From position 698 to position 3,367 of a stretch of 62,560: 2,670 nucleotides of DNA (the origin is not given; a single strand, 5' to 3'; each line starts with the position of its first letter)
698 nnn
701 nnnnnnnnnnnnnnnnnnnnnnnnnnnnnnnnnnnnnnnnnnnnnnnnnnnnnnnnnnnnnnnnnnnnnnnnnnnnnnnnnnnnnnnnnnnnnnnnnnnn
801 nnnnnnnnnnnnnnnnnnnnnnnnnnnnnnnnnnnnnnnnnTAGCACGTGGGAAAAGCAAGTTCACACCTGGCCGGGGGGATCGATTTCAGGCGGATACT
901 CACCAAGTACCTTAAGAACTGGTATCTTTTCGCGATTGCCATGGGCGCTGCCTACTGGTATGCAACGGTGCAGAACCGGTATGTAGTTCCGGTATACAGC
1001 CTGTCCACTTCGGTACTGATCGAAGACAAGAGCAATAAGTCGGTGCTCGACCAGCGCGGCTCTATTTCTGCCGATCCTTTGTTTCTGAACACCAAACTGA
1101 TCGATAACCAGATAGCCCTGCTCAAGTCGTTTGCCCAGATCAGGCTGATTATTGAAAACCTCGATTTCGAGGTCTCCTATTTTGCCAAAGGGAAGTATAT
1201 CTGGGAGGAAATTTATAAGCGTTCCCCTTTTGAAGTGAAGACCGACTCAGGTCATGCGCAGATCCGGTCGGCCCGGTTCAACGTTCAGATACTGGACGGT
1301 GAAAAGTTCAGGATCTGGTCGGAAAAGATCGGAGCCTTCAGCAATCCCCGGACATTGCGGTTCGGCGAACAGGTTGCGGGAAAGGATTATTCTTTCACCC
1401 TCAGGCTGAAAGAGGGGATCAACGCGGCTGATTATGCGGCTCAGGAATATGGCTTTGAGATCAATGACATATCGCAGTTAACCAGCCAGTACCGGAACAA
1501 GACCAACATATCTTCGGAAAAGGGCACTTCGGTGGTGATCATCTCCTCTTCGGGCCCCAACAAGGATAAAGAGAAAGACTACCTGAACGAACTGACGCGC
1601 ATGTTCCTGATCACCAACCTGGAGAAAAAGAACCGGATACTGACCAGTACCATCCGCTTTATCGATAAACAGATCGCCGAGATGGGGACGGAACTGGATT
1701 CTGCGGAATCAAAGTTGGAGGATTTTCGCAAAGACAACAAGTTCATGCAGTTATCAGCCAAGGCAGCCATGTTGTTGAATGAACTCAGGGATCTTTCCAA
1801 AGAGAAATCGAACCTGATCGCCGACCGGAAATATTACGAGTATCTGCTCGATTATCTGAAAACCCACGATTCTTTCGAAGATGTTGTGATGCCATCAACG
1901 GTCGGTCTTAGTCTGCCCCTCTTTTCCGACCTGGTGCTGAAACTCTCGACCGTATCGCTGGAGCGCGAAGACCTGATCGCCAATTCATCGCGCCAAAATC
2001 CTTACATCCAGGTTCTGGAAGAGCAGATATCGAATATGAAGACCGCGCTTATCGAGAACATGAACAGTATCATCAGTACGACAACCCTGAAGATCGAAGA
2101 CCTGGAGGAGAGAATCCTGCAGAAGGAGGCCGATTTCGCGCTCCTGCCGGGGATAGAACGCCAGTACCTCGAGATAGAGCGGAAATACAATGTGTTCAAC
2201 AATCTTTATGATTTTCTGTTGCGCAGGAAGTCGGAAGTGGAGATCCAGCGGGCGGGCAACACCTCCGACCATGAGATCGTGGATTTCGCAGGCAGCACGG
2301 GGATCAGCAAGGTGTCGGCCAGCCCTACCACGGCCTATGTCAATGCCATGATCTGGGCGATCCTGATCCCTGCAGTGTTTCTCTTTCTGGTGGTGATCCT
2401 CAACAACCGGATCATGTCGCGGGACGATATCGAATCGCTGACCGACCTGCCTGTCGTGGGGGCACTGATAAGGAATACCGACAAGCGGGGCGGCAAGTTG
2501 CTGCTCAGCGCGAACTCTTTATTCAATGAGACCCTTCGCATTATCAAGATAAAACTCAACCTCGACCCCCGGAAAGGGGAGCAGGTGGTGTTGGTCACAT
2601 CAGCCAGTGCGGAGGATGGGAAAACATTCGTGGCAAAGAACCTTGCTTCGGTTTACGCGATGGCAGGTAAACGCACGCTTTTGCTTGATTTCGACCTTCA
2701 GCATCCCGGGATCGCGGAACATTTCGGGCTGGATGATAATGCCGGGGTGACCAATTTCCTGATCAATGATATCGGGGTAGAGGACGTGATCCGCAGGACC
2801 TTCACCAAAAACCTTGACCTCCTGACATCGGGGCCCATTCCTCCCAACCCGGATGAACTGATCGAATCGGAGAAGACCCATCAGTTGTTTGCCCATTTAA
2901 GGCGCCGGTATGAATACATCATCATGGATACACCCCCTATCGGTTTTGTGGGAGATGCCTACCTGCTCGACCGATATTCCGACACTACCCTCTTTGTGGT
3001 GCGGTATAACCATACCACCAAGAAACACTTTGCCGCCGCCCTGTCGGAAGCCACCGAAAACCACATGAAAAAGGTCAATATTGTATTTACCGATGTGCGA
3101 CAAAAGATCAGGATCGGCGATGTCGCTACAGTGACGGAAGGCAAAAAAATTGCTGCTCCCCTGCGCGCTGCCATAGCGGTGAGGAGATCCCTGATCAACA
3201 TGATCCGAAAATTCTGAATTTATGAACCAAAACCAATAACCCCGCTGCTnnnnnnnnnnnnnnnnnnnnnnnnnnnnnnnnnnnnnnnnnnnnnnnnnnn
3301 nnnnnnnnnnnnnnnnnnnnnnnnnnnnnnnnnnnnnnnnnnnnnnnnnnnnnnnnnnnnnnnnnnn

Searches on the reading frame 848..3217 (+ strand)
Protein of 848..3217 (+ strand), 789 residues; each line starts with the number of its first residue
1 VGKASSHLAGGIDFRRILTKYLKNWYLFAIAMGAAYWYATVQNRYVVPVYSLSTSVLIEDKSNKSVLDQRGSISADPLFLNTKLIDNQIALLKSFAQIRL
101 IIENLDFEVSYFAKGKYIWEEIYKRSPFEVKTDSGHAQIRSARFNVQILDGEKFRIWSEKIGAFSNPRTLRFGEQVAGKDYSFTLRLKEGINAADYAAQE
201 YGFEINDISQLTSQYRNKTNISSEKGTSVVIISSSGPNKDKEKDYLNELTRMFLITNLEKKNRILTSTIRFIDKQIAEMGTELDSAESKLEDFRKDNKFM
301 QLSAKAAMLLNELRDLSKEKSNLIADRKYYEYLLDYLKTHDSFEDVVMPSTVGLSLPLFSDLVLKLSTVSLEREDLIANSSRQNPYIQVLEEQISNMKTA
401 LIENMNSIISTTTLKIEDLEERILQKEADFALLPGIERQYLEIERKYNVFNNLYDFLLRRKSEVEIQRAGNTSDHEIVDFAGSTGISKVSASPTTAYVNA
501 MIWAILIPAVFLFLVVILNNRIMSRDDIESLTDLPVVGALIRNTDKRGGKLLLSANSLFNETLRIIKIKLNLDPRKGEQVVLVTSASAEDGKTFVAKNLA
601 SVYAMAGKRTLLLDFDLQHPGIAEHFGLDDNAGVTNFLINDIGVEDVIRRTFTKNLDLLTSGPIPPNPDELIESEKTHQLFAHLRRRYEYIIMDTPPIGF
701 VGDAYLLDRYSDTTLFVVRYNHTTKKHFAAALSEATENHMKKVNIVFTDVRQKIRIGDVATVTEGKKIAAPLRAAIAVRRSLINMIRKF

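Call 83: search_protein_families(library=pfam, proteins=[window:848-3217:+], max_evalue=0.00001)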
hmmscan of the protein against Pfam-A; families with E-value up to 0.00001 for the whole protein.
window:848-3217:+ (789 aa): 1 family
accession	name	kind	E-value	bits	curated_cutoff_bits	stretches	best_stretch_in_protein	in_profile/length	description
PF13614.12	AAA_31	-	9.7e-11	42.4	27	1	591-698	14-128/177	AAA domain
